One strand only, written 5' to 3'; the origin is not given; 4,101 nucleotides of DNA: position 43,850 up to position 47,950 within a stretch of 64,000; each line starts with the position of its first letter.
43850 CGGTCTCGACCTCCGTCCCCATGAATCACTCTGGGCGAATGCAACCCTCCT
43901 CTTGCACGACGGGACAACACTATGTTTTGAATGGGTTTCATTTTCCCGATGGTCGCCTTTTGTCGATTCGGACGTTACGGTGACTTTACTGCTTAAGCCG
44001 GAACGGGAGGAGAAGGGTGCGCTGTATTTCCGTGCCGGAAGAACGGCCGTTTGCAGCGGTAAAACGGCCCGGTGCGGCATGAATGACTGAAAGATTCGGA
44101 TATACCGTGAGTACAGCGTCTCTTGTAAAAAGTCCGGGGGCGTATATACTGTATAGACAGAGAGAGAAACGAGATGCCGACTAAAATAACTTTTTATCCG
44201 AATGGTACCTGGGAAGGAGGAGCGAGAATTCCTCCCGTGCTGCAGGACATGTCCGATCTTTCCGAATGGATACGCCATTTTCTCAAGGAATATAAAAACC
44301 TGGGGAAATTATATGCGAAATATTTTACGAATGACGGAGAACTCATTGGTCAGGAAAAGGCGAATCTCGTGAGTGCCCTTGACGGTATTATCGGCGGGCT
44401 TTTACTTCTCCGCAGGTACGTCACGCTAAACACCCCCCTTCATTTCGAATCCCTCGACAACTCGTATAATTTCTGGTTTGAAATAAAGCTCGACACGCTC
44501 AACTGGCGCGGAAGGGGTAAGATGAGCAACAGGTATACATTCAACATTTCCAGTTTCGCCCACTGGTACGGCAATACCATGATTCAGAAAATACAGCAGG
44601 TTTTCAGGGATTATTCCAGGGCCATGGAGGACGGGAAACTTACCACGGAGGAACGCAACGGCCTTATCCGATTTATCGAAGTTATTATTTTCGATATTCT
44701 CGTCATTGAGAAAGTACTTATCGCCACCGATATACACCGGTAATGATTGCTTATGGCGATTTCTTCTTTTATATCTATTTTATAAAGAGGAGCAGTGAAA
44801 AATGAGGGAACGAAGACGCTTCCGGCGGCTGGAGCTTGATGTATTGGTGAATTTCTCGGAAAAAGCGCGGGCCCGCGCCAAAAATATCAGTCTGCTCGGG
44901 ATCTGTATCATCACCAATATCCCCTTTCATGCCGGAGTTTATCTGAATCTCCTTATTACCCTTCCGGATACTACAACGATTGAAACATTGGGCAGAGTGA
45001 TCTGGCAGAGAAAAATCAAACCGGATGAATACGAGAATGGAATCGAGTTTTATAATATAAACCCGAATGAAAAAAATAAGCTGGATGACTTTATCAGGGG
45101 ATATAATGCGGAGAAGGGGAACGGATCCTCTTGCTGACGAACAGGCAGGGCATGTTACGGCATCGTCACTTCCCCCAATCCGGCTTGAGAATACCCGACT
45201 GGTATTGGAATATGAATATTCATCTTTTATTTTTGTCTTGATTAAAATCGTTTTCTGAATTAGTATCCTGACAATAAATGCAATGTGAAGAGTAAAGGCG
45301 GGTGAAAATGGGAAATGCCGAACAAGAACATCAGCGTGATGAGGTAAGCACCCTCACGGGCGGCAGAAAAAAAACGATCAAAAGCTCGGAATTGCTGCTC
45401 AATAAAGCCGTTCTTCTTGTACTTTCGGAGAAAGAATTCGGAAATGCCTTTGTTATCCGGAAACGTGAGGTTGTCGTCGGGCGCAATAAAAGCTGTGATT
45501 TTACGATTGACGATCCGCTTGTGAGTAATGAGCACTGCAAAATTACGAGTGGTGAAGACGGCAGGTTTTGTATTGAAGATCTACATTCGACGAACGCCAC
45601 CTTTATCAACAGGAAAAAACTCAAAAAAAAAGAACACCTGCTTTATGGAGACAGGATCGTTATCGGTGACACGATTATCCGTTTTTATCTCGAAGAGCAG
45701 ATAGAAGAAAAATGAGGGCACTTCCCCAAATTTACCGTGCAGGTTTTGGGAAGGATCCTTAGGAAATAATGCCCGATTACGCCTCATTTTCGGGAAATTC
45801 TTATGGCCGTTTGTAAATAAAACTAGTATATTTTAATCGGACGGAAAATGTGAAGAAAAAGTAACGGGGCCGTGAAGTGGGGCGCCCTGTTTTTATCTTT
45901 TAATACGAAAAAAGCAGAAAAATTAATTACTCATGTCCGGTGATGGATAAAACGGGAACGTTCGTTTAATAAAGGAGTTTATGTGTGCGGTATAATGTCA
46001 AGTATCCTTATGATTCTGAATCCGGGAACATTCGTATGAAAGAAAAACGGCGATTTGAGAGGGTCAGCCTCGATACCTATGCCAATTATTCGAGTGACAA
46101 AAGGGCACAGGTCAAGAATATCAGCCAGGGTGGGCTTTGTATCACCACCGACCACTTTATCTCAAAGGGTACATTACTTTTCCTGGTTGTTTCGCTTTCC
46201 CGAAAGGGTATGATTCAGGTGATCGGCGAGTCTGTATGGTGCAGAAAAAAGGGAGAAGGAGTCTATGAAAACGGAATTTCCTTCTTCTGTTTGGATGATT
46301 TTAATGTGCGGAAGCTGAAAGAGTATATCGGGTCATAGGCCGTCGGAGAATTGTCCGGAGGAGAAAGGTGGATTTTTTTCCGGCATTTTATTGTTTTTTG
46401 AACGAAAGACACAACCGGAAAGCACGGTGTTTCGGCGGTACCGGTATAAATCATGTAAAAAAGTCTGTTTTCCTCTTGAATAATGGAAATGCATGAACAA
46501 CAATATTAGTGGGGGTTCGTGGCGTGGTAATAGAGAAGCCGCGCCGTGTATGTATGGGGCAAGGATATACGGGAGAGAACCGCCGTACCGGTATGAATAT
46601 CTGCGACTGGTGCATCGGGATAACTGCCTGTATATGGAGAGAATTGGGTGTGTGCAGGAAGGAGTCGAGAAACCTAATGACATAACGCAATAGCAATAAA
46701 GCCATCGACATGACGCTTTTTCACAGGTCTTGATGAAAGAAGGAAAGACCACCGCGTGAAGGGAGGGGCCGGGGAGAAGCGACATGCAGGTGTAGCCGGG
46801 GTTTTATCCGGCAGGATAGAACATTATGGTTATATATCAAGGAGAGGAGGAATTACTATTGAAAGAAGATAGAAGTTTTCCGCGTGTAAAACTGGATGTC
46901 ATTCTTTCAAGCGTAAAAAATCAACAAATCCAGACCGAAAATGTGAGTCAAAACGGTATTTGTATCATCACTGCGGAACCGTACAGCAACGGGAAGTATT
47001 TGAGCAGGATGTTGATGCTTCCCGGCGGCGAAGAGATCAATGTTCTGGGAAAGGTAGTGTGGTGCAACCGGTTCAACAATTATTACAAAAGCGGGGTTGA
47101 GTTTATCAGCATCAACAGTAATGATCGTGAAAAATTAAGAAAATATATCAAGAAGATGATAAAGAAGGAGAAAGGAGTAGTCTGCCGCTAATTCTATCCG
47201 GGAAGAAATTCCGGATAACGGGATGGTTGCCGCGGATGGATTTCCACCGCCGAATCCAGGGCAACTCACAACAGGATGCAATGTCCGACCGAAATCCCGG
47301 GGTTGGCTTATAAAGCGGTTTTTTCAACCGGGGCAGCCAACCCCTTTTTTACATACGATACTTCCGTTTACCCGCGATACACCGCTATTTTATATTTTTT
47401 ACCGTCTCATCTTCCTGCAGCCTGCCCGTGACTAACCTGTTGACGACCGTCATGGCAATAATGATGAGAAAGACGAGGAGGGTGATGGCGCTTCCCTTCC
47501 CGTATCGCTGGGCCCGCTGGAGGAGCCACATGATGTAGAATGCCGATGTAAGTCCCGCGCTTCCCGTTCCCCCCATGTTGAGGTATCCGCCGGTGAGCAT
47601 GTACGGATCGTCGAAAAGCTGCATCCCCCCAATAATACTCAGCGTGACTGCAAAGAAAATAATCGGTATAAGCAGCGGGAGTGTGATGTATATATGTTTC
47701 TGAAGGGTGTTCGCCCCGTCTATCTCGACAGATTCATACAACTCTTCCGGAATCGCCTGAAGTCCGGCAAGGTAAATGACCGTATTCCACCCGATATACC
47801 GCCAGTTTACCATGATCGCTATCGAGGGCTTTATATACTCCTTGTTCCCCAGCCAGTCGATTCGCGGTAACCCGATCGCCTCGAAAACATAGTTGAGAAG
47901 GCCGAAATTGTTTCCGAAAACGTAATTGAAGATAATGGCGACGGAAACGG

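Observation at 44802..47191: Tandem array of three small PilZ paralogs interleaved with an FHA protein, separated by unusually long intergenic spacers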

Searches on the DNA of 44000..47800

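Call 8: search_rna_families(source=window, start=44000, end=47800, threshold=evalue, max_evalue=1)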
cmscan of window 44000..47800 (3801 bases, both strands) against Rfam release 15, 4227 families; matches with E-value up to 1: 0.
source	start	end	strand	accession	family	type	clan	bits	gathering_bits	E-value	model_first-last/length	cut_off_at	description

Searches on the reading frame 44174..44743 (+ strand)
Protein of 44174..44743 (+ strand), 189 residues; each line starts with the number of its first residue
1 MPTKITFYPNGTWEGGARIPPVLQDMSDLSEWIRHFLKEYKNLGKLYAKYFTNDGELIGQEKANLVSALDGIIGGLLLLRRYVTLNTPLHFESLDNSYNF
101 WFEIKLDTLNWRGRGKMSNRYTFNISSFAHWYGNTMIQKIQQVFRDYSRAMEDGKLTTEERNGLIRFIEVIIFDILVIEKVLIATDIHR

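Call 4: search_protein_families(library=pfam, proteins=[window:44174-44743:+], max_evalue=1)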
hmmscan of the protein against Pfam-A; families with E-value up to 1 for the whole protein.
window:44174-44743:+ (189 aa): 0 families

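Call 59: search_protein_families(library=ncbifam, proteins=[window:44174-44743:+], max_evalue=0.01)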
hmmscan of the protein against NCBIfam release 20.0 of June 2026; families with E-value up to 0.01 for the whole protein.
window:44174-44743:+ (189 aa): 0 families

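Call 90: search_solved_structures(query=window:44174-44743:+, max_evalue=1)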
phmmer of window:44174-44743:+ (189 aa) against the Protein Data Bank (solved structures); distinct sequences matched with E-value up to 1: 3.
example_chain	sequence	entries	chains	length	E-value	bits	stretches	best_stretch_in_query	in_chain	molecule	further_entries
4l59_A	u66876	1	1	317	0.89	12.9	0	89-106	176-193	Lethal(3)malignant brain tumor-like protein 3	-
3ut1_A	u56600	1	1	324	0.91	12.8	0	89-106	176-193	Lethal(3)malignant brain tumor-like protein 3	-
4fl6_A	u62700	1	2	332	0.98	12.7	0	89-106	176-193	Lethal(3)malignant brain tumor-like protein 3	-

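Call 108: search_protein_representatives(protein=window:44174-44743:+)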
Query: 189 residues. Proteins with E-value up to 0.001 (for the whole library): 93; up to 1e-10: 35; up to 1e-30: 10. The best 93 are listed.
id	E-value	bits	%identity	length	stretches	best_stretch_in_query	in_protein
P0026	5.8e-61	222.3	54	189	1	1-188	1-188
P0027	5.7e-51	189.7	51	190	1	1-188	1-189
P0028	5.7e-50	186.4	45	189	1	1-187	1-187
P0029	2.5e-49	184.3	46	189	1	1-189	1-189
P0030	6.2e-43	163.5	43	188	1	5-187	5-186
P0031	1.9e-41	158.7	41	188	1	3-189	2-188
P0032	7.2e-40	153.5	42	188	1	2-184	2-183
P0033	7.3e-39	150.2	40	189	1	4-187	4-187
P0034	3.6e-37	144.7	40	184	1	2-183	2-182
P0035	2.5e-35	138.7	37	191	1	4-184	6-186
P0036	8.9e-30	120.5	36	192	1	4-182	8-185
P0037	1.1e-27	113.7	32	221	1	2-184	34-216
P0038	1.2e-27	113.6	41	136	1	1-132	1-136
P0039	1.0e-26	110.6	37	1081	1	4-179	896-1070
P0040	2.2e-26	109.5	35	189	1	2-187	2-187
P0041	1.6e-25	106.6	31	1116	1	4-186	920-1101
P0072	8.9e-09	52.1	23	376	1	5-179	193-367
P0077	3.4e-08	50.2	22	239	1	6-184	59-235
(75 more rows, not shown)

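Call 109: search_protein_families(library=pfam, proteins=[P0039, P0041, P0072, P0077, P0037], max_evalue=0.001)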
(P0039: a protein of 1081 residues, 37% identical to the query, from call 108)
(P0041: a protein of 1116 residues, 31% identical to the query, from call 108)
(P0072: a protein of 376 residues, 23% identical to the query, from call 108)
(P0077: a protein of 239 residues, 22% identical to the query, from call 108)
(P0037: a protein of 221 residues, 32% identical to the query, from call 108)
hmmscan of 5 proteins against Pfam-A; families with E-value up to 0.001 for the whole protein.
P0039 (1081 aa): 2 families
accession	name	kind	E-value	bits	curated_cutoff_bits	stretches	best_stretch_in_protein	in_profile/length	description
PF07494.17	Reg_prop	-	3.6e-11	42.3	20.4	0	312-334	1-23/24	Two component regulator propeller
PF07495.19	Y_Y_Y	-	2.2e-09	37.5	26.6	1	738-792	9-64/65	Y_Y_Y domain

P0041 (1116 aa): 3 families
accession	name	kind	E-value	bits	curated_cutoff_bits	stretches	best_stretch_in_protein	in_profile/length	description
PF07494.17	Reg_prop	-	4.2e-11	42.1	20.4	1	336-358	1-23/24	Two component regulator propeller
PF07495.19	Y_Y_Y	-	4.1e-07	30.2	26.6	1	761-805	8-52/65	Y_Y_Y domain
PF24421.1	Ig_J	-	0.00012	22.6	29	1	778-819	64-104/104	Tip attachment protein J, Ig-like domain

P0072 (376 aa): 0 families

P0077 (239 aa): 0 families

P0037 (221 aa): 0 families

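Call 111: search_solved_structures(query=A12, max_evalue=10, show_alignments=1)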
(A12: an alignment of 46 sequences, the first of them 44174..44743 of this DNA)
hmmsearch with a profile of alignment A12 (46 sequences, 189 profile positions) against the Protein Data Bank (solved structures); distinct sequences matched with E-value up to 10: 3.
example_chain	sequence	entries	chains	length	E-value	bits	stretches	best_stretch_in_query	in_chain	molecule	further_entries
3vyy_A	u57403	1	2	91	0.19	14.4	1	85-135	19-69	ATP-dependent RNA helicase A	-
3cjh_B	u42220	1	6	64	0.74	12.5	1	143-184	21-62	Mitochondrial import inner membrane translocase subunit TIM8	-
9hwj_A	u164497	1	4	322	1.8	11.3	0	24-55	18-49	Undecaprenyl-phosphate 4-deoxy-4-formamido-L-arabinose transferase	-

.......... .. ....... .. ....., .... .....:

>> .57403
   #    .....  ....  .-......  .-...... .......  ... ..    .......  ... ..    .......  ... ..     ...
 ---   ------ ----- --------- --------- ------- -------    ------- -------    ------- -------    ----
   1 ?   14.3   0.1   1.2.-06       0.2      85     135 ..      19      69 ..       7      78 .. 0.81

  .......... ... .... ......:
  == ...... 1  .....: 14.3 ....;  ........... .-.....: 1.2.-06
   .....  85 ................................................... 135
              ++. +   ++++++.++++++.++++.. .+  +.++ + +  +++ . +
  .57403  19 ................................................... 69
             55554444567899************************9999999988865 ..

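Call 112: search_protein_families(library=pfam, alignment_id=A12, max_evalue=1)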
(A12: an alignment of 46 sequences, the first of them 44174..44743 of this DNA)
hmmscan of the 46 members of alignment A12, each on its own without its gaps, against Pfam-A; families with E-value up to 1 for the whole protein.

A. member 1, window:44174-44743:+ (189 aa): 0 families

B. families by the number of members that match (of 46 scanned): 27 families (the first 25 are shown)
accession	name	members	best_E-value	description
PF06892.16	Phage_CP76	9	0.0022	Phage regulatory protein CII (CP76)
PF05099.18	TerB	3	0.0015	Tellurite resistance protein TerB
PF17944.6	Arg_decarbox_C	3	0.055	Arginine decarboxylase C-terminal helical extension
PF04391.17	DUF533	2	0.002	Protein of unknown function (DUF533)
PF21382.2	IntS9_C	1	0.00015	Integrator IntS9, C-terminal domain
PF22418.2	EhRGS-RhoGEF_PH-like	1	0.0011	EhRGS-RhoGEF PH domain-like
PF17241.8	Retrotran_gag_4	1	0.018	Ty5 Gag N-terminal region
PF22775.2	GA_3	1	0.024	GA-like domain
PF17157.10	GAPES4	1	0.032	Gammaproteobacterial periplasmic sensor domain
PF21931.2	ABM-like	1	0.036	ABM-like domain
PF05496.18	RuvB_N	1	0.036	Holliday junction DNA helicase RuvB P-loop domain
PF18383.6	IFT81_CH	1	0.048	Intraflagellar transport 81 calponin homology domain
PF21226.3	MalQ_N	1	0.091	MalQ N-terminal beta sandwich domain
PF14137.11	DUF4304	1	0.096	Domain of unknown function (DUF4304)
PF15881.10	DUF4734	1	0.11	Domain of unknown function (DUF4734)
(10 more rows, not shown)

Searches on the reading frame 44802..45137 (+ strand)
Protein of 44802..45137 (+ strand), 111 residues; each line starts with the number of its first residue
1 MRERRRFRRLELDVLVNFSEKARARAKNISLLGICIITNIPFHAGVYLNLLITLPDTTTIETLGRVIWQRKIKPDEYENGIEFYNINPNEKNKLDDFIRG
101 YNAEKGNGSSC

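Call 4: search_protein_families(library=pfam, proteins=[window:44802-45137:+], max_evalue=1)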
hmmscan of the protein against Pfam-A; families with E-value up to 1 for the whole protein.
window:44802-45137:+ (111 aa): 1 family
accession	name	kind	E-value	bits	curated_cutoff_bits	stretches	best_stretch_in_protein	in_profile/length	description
PF07238.19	PilZ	-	4.9e-11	43.3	22.5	1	3-99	1-101/102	PilZ domain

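Call 17: find_encoding_contigs(protein=window:44802-45137:+, flank=10000, max_places=10)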
Protein window:44802-45137:+ (111 aa): 1 contig read that carries it; 1 place shown.
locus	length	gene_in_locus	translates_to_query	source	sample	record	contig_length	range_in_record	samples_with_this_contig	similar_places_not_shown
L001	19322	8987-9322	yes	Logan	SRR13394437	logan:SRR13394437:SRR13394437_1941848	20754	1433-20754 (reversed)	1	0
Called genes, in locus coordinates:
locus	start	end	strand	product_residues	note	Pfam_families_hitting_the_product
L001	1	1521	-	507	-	?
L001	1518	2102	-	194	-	PF04542:Sigma70_r2, PF08281:Sigma70_r4_2, PF04545:Sigma70_r4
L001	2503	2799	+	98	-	PF00381:PTS-HPr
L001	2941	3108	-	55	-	-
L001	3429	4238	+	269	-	PF03976:PPK2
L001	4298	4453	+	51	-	-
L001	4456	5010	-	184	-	PF00011:HSP20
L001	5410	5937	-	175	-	-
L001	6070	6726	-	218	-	PF20582:UPF0758_N, PF04002:RadC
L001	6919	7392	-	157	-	-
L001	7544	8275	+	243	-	-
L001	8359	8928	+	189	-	-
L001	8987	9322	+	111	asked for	PF07238:PilZ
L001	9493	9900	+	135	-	PF16697:Yop-YscD_cpl, PF00498:FHA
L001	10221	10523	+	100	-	PF07238:PilZ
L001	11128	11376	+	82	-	PF07238:PilZ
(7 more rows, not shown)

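Call 59: search_protein_families(library=ncbifam, proteins=[window:44802-45137:+], max_evalue=0.01)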
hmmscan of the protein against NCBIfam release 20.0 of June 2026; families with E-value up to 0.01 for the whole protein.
window:44802-45137:+ (111 aa): 1 family
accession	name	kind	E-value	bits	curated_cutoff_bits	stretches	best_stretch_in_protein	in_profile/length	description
TIGR02266.1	gmx_TIGR02266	paralog_domain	1.3e-08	34.9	68.7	1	18-98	10-95/96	TIGR02266 family protein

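Call 63: find_homologous_proteins(query=window:44802-45137:+, max_evalue=0.001)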
Query window:44802-45137:+ (111 aa): 2 proteins with E <= 0.001 among 6 candidates.
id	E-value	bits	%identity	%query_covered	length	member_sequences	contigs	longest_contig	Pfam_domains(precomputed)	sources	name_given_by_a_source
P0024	3.0e-68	245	100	100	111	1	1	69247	PF07238.20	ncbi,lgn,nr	ncbi:MAG: PilZ domain-containing protein [Spirochaetales bacterium]|nr:PilZ domain-containing protei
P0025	1.8e-46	174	74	91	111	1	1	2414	PF07238.20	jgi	jgi:hypothetical protein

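Call 65: find_encoding_contigs(protein=P0025, flank=5000, max_places=3)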
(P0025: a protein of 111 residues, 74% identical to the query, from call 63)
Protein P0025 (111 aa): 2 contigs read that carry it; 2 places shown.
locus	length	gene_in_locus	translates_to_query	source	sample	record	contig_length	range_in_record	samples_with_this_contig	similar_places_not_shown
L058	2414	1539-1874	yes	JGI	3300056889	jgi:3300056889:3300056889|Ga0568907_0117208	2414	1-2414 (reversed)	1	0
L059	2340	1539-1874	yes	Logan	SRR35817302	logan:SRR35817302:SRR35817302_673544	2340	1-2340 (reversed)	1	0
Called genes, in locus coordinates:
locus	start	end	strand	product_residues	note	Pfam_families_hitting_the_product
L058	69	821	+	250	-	-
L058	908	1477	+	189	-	-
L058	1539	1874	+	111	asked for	PF07238:PilZ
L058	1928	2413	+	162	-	?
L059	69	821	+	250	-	-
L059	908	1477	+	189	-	-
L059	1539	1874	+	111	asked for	PF07238:PilZ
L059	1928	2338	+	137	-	?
